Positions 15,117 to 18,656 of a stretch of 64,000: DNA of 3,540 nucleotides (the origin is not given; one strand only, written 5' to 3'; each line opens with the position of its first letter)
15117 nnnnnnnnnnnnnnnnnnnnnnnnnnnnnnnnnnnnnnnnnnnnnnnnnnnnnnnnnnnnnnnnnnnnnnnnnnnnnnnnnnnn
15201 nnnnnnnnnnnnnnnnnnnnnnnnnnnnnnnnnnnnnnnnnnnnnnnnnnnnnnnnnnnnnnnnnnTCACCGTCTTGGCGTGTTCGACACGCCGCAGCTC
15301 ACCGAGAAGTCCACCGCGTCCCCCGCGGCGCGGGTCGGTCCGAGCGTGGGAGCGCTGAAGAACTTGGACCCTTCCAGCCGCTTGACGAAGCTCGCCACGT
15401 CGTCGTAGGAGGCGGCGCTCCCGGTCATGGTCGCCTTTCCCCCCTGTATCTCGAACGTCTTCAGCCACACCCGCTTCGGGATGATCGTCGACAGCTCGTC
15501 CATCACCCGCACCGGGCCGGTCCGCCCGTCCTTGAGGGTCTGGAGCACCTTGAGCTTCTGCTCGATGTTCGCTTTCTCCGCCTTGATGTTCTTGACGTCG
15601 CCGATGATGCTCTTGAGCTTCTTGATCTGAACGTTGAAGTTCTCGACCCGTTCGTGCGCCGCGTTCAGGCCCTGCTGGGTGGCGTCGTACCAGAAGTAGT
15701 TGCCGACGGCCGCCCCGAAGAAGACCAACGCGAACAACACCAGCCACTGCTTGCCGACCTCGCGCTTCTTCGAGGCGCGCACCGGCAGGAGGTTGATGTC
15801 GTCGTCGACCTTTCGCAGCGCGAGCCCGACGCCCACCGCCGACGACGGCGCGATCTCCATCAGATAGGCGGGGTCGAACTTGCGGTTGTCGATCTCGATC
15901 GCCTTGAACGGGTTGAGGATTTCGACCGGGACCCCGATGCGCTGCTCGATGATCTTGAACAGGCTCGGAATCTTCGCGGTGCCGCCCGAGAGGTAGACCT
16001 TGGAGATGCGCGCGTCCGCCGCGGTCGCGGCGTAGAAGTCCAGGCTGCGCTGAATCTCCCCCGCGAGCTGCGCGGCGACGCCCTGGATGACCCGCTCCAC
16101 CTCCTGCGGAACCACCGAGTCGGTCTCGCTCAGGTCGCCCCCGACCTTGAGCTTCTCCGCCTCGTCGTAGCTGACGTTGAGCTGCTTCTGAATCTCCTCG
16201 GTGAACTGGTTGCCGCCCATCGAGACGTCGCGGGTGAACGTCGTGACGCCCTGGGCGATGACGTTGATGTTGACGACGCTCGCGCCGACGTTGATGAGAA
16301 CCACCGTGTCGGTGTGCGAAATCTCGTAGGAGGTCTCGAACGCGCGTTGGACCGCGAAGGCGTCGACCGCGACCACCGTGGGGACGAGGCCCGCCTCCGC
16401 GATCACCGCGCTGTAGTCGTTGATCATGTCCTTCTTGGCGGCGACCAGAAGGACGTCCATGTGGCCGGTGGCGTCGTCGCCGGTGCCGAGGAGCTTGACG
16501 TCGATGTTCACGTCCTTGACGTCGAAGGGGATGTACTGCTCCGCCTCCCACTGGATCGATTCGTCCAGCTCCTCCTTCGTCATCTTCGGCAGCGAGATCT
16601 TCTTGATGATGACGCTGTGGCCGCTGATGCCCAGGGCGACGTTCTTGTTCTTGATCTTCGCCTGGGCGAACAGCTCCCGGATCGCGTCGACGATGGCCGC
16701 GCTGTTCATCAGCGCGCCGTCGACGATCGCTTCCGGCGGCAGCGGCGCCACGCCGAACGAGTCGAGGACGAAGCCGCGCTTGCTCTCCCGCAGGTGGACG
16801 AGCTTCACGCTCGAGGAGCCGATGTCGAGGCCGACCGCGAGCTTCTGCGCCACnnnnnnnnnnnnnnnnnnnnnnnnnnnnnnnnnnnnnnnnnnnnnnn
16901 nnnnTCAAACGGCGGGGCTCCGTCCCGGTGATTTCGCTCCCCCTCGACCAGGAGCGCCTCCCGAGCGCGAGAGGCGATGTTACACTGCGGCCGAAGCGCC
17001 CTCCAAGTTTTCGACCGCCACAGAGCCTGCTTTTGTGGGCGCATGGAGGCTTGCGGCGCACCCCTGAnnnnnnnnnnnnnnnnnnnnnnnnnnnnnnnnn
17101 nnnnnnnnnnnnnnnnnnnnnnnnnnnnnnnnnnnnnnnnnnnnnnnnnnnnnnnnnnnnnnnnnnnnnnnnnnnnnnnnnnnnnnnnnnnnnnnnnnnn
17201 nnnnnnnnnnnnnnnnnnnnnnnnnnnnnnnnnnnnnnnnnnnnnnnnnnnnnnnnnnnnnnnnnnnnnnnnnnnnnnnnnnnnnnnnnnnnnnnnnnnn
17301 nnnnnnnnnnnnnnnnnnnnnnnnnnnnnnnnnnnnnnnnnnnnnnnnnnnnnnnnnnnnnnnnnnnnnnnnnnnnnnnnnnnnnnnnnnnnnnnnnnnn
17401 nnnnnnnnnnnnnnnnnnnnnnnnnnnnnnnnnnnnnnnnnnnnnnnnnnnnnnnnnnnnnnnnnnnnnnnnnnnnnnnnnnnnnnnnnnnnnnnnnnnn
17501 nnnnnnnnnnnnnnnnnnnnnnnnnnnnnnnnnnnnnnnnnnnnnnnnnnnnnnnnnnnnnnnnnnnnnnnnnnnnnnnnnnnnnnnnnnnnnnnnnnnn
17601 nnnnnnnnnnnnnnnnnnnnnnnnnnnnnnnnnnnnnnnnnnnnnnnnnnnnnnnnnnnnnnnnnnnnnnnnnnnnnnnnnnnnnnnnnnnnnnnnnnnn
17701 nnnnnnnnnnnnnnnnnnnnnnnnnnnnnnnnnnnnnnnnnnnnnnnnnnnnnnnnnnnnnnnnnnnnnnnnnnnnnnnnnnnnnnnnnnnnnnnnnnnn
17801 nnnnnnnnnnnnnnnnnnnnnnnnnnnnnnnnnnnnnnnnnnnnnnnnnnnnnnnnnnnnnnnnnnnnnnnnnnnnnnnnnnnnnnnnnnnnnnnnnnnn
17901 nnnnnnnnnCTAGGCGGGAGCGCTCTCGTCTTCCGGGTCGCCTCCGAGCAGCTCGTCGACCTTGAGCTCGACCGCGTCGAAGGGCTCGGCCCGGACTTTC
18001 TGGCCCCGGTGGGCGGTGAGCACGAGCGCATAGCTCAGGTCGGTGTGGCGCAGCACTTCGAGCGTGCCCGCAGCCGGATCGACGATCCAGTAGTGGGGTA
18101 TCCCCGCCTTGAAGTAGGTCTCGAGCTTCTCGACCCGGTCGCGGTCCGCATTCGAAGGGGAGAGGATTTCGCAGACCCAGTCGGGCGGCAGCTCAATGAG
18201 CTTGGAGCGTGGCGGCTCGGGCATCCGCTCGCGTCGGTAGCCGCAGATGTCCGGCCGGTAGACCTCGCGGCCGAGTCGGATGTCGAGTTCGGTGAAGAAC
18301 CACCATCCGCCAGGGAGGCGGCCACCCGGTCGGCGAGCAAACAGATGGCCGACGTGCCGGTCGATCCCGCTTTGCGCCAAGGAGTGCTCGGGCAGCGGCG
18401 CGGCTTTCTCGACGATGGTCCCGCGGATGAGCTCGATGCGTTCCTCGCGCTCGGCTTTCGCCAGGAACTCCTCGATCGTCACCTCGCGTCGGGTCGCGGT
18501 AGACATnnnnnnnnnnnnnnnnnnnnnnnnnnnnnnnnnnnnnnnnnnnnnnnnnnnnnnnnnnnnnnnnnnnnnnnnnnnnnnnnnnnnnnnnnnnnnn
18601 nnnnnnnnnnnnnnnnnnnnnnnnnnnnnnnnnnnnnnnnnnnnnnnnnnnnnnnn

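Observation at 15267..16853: PilM and PilN are fused into a single 528-aa ORF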

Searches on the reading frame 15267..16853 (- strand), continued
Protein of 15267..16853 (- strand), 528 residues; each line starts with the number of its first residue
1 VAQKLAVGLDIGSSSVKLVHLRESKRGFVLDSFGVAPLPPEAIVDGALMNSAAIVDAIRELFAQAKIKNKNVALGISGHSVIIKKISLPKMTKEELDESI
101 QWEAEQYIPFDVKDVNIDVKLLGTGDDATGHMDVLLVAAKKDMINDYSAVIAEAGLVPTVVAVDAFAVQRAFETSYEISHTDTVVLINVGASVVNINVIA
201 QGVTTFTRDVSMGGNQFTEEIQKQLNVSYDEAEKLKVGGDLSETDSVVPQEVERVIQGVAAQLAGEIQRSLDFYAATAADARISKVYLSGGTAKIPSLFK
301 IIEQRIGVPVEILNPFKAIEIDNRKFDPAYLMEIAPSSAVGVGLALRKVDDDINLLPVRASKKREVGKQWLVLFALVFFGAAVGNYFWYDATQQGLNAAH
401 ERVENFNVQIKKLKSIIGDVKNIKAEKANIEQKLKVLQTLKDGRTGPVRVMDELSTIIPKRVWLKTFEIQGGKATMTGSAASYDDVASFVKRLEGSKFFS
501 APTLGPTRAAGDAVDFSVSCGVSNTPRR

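Call 66: predict_structure(alignment_id=A5)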
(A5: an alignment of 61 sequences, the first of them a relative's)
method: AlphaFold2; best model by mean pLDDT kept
length: 528 residues; sequences in the alignment: 61
mean_pLDDT: 87.6   pTM: 0.70
mean pLDDT of the five models: 87.6, 87.3, 85.2, 84.1, 83.2
residues with pLDDT >= 90: 293; 70-90: 187; 50-70: 46; < 50: 2
segments of 3 or more residues with pLDDT < 50: none
pLDDT, mean of each block of 10 residues (from residue 1): 82 93 94 93 85 96 95 90 90 89 90 92 74 92 94 95 94 91 94 92 90 91 92 82 73 93 95 88 93 89 95 96 93 93 92 78 73 94 95 88 85 77 71 64 65 84 88 88 90 86 86 90 67
secondary structure, 60 per line:
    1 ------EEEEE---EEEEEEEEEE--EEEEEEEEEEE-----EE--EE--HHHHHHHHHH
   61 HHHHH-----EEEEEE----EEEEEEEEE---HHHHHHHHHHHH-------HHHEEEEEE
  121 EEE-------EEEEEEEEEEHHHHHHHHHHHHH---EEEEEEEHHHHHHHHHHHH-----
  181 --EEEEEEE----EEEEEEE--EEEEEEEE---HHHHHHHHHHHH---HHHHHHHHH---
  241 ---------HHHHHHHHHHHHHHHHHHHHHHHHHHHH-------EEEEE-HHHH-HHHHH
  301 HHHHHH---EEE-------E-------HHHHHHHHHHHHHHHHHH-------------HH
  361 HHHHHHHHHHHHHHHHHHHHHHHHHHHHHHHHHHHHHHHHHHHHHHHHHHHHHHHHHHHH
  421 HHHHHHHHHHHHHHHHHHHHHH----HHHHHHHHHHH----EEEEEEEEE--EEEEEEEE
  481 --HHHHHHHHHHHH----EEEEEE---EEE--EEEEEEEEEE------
elements in order: E7-11 E15-24 E27-37 H51-65 E71-76 E81-89 H93-104 E115-123 E131-140 H141-153 E157-163 H164-175 E183-189 E194-200 E203-210 H214-225 H229-237 H250-277 E285-289 H291-294 H296-306 E310-312 H328-345 H359-442 H447-457 E462-470 E473-480 H483-494 E499-504 E508-510 E513-522

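Call 68: fold_search(model_id=the predicted structure, library=pdb)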
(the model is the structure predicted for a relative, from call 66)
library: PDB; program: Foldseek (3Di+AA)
matches with E <= 10: 1516; with E <= 0.001: 558
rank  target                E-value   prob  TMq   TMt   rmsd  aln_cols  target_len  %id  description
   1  3jc8_Ma               1.1e-41  1.00  0.61  0.90   2.9       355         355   67  Architectural model of the type IVa pilus machine in a piliated state (released 2016-03-16)
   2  5eou_B                3.1e-33  1.00  0.59  0.86   3.1       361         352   32  Pseudomonas aeruginosa PilM:PilN1-12 bound to ATP (released 2016-04-27)
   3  5eq6_A                1.0e-32  1.00  0.54  0.76   4.8       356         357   30  Pseudomonas aeruginosa PilM bound to AMP-PNP (released 2016-04-27)
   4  5eox_B                1.1e-32  1.00  0.54  0.77   4.6       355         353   30  Pseudomonas aeruginosa PilM bound to ADP (released 2016-04-27)
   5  5eoy_B                1.8e-32  1.00  0.54  0.77   4.7       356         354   31  Pseudomonas aeruginosa SeMet-PilM bound to ADP (released 2016-04-27)
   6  5eoy_A                2.5e-32  1.00  0.53  0.76   4.8       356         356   30  Pseudomonas aeruginosa SeMet-PilM bound to ADP (released 2016-04-27)
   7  5eox_A                2.5e-32  1.00  0.53  0.75   5.1       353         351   32  Pseudomonas aeruginosa PilM bound to ADP (released 2016-04-27)
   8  5eq6_B                1.1e-31  1.00  0.51  0.73   5.2       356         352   30  Pseudomonas aeruginosa PilM bound to AMP-PNP (released 2016-04-27)
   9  5eou_A                5.1e-31  1.00  0.56  0.86   3.2       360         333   29  Pseudomonas aeruginosa PilM:PilN1-12 bound to ATP (released 2016-04-27)
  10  2ych_A                3.6e-30  1.00  0.60  0.92   2.5       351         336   28  PilM-PilN type IV pilus biogenesis complex (released 2011-05-11)
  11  7q6i_D                4.2e-20  1.00  0.54  0.77   4.5       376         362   19  Vibrio maritimus FtsA 1-396 ATP and FtsN 1-29, bent tetramers in double filament arrangement (released 2022-09-21)
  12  7q6i_B                5.0e-20  1.00  0.53  0.71   5.0       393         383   18  Vibrio maritimus FtsA 1-396 ATP and FtsN 1-29, bent tetramers in double filament arrangement (released 2022-09-21)
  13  7q6f_A                5.0e-20  1.00  0.54  0.72   4.9       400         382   20  Vibrio maritimus FtsA 1-396 ATP, double filament (released 2022-09-21)
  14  3wt0_D                1.1e-19  1.00  0.49  0.66   6.0       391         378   16  Crystal Structure Analysis of Cell Division Protein (released 2015-04-29)
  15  3wt0_C                2.5e-19  1.00  0.49  0.67   6.0       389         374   16  Crystal Structure Analysis of Cell Division Protein (released 2015-04-29)
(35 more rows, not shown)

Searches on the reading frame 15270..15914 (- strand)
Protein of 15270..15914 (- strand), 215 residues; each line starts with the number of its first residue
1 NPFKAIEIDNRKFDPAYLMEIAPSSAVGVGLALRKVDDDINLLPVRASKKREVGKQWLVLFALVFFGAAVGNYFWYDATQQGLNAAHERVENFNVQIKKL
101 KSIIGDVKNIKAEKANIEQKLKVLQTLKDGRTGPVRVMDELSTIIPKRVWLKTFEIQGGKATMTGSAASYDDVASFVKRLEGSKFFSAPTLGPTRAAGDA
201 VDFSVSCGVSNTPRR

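Call 16: find_homologous_proteins(query=window:15270-15914:-, max_evalue=0.00001)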
Query seq(215 aa) (215 aa): 231 proteins with E <= 0.00001 among 655 candidates; the best 120 are listed.
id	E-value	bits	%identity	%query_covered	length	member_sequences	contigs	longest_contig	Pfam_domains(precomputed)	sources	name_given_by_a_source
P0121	1.1e-61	226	60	80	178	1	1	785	PF05137.19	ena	-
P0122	2.9e-55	205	57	80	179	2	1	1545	PF05137.19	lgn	-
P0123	1.1e-54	203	55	81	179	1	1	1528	PF05137.19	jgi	jgi:type IV pilus assembly protein PilN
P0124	1.5e-54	203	55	79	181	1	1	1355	PF05137.19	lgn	-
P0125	2.3e-54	202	56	79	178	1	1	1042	PF05137.19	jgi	jgi:type IV pilus assembly protein PilN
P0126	5.3e-54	201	54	79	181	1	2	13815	PF05137.19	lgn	-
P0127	5.8e-53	197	56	79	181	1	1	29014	PF05137.19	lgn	-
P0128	2.5e-52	195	54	79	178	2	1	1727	PF05137.19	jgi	-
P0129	4.3e-52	195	55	80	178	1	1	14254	PF05137.19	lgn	-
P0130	7.7e-52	194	54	79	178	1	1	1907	PF05137.19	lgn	-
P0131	1.0e-51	193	53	79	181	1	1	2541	PF05137.19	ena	-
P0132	1.8e-51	193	52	79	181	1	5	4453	PF05137.19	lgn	-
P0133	2.0e-51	192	56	79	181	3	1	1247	PF05137.19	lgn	-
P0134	3.9e-51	191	54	79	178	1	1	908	PF05137.19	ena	-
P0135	4.2e-51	191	52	80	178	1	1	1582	PF05137.19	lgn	-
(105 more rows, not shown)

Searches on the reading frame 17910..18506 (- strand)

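Call 62: search_protein_families(library=pfam, proteins=[window:17910-18506:-], max_evalue=0.00001)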
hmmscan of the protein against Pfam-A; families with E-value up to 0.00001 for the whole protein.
window:17910-18506:- (198 aa): 1 family
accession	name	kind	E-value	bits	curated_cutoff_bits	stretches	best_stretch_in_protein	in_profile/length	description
PF05685.18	Uma2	-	3.9e-30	105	27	1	12-180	2-168/172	Putative restriction endonuclease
